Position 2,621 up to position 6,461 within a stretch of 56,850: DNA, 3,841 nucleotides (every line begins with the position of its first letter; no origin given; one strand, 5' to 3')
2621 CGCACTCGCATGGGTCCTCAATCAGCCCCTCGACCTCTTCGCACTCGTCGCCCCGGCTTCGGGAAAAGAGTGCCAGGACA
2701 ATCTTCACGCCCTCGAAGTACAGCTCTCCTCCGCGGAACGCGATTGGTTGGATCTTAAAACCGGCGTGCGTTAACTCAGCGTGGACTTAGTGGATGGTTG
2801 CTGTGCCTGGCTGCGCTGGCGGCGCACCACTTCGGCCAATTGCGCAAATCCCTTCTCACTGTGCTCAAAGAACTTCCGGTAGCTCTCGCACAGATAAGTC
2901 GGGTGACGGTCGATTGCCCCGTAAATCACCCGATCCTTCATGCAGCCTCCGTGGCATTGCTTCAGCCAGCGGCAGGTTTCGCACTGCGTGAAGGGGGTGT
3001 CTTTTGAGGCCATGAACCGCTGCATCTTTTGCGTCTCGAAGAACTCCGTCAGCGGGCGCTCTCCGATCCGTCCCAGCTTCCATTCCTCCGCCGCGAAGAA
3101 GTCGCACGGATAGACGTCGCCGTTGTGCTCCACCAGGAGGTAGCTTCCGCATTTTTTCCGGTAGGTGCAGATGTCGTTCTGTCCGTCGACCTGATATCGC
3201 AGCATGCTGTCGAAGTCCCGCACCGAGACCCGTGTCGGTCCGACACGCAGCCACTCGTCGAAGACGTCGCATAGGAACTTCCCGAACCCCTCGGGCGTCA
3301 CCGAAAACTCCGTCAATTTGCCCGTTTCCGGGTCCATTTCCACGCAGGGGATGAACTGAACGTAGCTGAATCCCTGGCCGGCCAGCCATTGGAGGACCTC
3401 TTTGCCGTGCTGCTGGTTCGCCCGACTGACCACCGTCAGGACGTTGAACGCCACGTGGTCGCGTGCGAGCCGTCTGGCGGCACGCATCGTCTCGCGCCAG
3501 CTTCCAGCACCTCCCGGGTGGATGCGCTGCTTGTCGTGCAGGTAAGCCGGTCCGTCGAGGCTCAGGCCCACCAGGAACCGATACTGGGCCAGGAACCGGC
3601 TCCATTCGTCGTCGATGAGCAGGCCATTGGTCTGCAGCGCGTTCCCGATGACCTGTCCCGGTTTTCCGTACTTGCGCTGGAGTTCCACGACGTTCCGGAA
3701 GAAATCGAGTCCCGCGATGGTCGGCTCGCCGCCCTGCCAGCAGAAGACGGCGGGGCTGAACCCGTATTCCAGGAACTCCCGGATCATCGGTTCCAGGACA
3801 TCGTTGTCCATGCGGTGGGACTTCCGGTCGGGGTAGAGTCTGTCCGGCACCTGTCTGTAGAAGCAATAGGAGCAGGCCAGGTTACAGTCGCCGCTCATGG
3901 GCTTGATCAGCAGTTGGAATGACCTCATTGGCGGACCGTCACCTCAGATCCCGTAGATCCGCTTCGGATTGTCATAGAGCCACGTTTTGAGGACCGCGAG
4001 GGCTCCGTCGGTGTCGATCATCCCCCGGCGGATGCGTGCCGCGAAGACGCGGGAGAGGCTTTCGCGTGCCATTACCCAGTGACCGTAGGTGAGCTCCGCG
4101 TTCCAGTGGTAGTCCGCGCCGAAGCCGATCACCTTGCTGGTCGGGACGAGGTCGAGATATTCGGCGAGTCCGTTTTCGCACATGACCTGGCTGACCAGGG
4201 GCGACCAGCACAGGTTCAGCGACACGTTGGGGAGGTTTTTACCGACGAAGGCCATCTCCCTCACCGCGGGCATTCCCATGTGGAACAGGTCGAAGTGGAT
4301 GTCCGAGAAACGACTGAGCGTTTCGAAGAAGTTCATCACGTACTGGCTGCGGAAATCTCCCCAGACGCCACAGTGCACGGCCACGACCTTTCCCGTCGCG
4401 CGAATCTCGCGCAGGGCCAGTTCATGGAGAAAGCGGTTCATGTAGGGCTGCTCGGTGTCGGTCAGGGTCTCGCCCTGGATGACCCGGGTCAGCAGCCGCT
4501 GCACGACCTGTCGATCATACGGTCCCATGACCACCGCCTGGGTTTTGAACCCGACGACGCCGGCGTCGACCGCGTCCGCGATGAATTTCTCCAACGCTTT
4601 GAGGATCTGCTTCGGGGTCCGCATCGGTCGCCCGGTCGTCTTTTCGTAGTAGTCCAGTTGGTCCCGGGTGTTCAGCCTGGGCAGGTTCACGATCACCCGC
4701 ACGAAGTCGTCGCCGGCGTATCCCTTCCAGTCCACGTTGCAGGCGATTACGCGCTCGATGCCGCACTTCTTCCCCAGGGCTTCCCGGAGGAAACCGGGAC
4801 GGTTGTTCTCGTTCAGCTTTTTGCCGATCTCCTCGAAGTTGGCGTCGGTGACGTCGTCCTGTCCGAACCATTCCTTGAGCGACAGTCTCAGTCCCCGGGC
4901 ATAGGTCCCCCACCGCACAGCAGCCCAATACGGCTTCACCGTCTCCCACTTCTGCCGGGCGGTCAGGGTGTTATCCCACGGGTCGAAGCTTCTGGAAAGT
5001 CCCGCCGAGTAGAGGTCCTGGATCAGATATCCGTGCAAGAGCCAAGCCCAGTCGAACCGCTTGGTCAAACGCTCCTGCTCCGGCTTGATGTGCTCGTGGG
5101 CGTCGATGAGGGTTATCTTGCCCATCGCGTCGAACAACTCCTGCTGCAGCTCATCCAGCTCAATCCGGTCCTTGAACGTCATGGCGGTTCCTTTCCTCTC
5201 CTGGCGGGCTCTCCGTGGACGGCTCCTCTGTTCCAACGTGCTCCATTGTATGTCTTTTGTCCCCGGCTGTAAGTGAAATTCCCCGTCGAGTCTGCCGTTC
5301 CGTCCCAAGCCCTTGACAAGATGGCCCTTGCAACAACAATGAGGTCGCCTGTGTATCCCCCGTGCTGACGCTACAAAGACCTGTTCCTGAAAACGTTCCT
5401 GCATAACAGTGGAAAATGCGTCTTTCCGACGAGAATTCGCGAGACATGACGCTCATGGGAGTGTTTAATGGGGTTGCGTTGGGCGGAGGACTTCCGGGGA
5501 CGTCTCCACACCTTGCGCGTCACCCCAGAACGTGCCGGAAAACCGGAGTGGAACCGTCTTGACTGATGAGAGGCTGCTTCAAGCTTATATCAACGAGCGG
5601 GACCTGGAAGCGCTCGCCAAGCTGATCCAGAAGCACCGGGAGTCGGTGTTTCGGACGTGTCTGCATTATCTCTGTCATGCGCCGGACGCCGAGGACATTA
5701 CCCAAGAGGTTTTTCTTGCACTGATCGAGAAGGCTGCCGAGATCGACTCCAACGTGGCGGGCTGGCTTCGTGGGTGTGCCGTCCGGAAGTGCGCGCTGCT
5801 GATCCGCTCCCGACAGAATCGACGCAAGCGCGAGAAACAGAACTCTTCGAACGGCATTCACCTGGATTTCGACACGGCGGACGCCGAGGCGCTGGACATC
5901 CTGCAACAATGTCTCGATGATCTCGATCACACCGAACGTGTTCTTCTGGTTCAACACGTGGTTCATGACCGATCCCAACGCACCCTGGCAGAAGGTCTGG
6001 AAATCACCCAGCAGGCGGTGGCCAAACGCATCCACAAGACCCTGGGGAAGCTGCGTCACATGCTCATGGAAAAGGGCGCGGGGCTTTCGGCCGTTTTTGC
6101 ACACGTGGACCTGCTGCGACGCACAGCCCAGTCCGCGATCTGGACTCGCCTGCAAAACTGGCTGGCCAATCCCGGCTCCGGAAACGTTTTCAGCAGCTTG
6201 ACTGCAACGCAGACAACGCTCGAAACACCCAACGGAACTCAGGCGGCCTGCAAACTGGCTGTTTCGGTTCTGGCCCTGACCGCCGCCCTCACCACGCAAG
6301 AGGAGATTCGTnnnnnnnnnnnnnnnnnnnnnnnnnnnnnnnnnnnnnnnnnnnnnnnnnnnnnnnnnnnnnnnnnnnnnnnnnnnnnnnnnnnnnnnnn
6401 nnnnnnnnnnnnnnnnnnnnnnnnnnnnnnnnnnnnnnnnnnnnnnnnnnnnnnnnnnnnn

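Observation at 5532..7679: ECF sigma factor tethered by a membrane span and ending in a PEP-CTERM exosortase signal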

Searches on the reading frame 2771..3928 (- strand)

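Call 7: search_protein_families(library=ncbifam, proteins=[window:2771-3928:-], max_evalue=0.1)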
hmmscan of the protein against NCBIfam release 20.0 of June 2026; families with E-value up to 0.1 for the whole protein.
window:2771-3928:- (385 aa): 68 families (the best 25 are shown)
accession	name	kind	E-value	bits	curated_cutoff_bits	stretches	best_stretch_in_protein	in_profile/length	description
TIGR03942.1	sulfatase_rSAM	equivalog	7.1e-122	407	349.45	1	6-365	2-361/363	anaerobic sulfatase maturase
NF010321.0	PRK13758.1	equivalog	1.5e-88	297.5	441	1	1-367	1-365/370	anaerobic sulfatase-maturase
NF010308.0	PRK13745.1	equivalog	1e-80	271.7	484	1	5-371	14-395/412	anaerobic sulfatase-maturation protein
NF041298.1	rSAM_mat_DynA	equivalog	2.1e-67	227.7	450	1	7-360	4-352/356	dynobactin maturation radical SAM/SPASM protein DynA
NF041300.1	rSAM_mat_DarW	exception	2e-48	165.2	650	1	13-336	49-373/415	radical SAM/SPASM peptide maturase DarW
NF038005.1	rSAM_mat_DarE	equivalog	1.8e-39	135.7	650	1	14-336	83-407/432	darobactin maturation radical SAM/SPASM protein DarE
TIGR04261.1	rSAM_GlyRichRpt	subfamily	2.8e-38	131.9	310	1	15-332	7-330/363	cyclophane-forming radical SAM/SPASM peptide maturase GrrM/OscB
TIGR04083.1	rSAM_pep_methan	hypoth_equivalog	3.2e-38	131.6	300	1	10-359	6-341/376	TIGR04083 family peptide-modifying radical SAM enzyme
NF041707.1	rSAM_YhhB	equivalog_domain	1.2e-34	119.9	445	1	7-360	5-364/369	cyclophane-forming radical SAM/SPASM peptide maturase YhhB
NF041718.1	rSAM_phane_AMC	equivalog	2.3e-33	115.7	425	1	5-348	7-347/362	cyclophane-forming radical SAM peptide maturase AmcB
NF047865.1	rSAM_PapB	equivalog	1.9e-32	112.8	340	1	11-332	9-319/330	PapB family radical SAM/SPASM ranthipeptide maturase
TIGR04269.1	SAM_SPASM_FxsB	subfamily_domain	3.2e-31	108.7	370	1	6-356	4-360/363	FxsB family cyclophane-forming radical SAM/SPASM peptide maturase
TIGR04496.1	rSAM_XyeB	equivalog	7e-28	97.4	450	1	8-357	7-365/385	cyclophane-forming radical SAM/SPASM peptide maturase XyeB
TIGR03974.1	rSAM_six_Cys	equivalog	1.6e-25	89.9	425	1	11-355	103-443/451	thioether cross-link-forming SCIFF peptide maturase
TIGR03906.1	quino_hemo_SAM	equivalog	6.2e-25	87.8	453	1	7-364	96-450/467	quinohemoprotein amine dehydrogenase maturation protein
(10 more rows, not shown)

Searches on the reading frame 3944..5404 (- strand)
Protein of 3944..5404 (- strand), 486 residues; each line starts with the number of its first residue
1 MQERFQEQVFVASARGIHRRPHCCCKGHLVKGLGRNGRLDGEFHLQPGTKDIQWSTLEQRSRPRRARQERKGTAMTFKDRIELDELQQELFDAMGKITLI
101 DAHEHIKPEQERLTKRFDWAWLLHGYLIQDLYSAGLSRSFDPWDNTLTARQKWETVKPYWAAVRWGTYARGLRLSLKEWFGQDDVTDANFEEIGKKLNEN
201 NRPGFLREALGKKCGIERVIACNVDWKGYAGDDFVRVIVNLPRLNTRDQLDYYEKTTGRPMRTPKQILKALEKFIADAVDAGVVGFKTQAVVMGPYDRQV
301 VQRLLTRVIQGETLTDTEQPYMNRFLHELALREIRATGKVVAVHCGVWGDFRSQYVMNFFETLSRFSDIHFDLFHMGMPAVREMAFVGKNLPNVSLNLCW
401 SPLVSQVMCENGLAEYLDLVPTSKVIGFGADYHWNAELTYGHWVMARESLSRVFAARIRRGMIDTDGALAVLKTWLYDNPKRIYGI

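Call 7: search_protein_families(library=ncbifam, proteins=[window:3944-5404:-], max_evalue=0.1)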
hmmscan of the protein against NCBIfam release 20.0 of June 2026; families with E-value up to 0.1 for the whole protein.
window:3944-5404:- (486 aa): 1 family
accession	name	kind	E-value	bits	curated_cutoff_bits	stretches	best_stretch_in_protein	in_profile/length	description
NF002794.0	PRK02925.1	equivalog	1.5e-06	27.5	387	2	79-218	8-151/459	glucuronate isomerase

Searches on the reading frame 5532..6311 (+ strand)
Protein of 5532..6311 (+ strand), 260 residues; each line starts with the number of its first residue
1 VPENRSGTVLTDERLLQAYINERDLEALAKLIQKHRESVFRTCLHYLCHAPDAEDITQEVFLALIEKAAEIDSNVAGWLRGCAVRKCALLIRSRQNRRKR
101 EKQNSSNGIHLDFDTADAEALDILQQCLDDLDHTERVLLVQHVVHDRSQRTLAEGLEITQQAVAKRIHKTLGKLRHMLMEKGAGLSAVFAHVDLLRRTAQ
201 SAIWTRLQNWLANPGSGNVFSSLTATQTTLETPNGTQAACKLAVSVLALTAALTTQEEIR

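Call 32: find_homologous_proteins(query=window:5532-6311:+, max_evalue=10)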
Query window:5532-6311:+ (260 aa): 4 proteins with E <= 10 among 1757 candidates.
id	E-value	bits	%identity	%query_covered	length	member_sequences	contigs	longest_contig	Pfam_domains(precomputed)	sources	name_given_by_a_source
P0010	3.0e-5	41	31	57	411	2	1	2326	PF04542.21,PF08281.19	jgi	jgi:RNA polymerase sigma factor (sigma-70 family)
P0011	3.9e-5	41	27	94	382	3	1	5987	PF04545.23,PF04542.21,PF08281.19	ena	-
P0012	8.6e-2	30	28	67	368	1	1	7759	PF04542.21,PF08281.19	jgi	jgi:RNA polymerase sigma factor (sigma-70 family)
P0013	3.2e+0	25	27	63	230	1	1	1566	PF07638.18,PF04545.23,PF04542.21,PF08281.19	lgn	-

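Call 63: search_protein_families(library=pfam, proteins=[P0011, P0010], max_evalue=0.01)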
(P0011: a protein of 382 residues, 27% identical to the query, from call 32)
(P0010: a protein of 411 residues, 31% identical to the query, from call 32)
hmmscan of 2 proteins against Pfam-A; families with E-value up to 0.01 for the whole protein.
P0011 (382 aa): 3 families
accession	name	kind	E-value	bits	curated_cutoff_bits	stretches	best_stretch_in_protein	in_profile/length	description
PF04542.20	Sigma70_r2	-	1.9e-10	40.8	24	1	23-86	1-65/71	Sigma-70 region 2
PF04545.22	Sigma70_r4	-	6.4e-10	38.8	24.1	1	120-168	1-49/50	Sigma-70, region 4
PF08281.18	Sigma70_r4_2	-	1.6e-09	37.7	25.7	1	117-167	4-54/54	Sigma-70, region 4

P0010 (411 aa): 5 families
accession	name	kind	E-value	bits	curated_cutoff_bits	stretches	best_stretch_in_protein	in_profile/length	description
PF04542.20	Sigma70_r2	-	8.4e-12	45.2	24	1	12-74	1-65/71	Sigma-70 region 2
PF08281.18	Sigma70_r4_2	-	2.8e-11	43.3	25.7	1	104-155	3-54/54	Sigma-70, region 4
PF04545.22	Sigma70_r4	-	0.0063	16.4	24.1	1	109-151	2-44/50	Sigma-70, region 4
PF11932.13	DUF3450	-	0.0073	16.1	32.6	0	224-305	15-96/241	Protein of unknown function (DUF3450)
PF19111.5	DUF5798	-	0.0079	16.8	27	0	262-292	24-54/89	Family of unknown function (DUF5798)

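Call 71: search_solved_structures(query=window:5532-6311:+, max_evalue=0.001)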
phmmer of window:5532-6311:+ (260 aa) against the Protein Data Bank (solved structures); distinct sequences matched with E-value up to 0.001: 1.
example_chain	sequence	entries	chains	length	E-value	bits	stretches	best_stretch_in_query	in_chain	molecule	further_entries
5wuq_A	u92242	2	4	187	0.00016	24.3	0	20-95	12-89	ECF RNA polymerase sigma factor SigW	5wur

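Call 75: find_related_loci(query=A2, collection=metagenome_contigs, flank=5000)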
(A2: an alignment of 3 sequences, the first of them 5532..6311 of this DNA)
Query A2 (260 aa) in metagenome_contigs; peptide patterns used: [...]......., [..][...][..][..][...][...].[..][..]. (x = any residue, [..] = any of these).
519 stretches matched a pattern; 211 encode a relative of the query (tblastn E <= 1e-3); the best 80 are kept; 80 distinct loci.
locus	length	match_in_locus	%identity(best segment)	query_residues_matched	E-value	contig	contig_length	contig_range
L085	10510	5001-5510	27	27-179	2e-14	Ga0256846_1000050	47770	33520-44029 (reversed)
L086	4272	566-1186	29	10-189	2e-13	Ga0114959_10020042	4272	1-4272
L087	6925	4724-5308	30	12-194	2e-13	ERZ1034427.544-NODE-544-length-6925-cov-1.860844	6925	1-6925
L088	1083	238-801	25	10-181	1e-13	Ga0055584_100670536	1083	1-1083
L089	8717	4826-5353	25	20-179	2e-12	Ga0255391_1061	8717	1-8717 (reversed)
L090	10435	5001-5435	29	35-163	2e-12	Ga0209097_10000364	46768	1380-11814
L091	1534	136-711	25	3-179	5e-12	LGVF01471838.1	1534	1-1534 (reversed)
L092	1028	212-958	26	9-237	4e-12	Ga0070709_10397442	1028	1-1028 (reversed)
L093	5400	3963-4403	29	31-181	9e-12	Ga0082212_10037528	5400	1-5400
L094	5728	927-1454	25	20-179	1e-11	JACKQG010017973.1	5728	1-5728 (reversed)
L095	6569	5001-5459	27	10-153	2e-11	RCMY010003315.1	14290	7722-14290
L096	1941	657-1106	26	26-178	1e-11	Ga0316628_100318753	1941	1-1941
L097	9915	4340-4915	24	3-179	3e-11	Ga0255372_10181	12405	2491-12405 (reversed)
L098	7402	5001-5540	26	27-187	5e-11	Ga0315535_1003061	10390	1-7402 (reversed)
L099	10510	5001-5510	26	19-163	1e-10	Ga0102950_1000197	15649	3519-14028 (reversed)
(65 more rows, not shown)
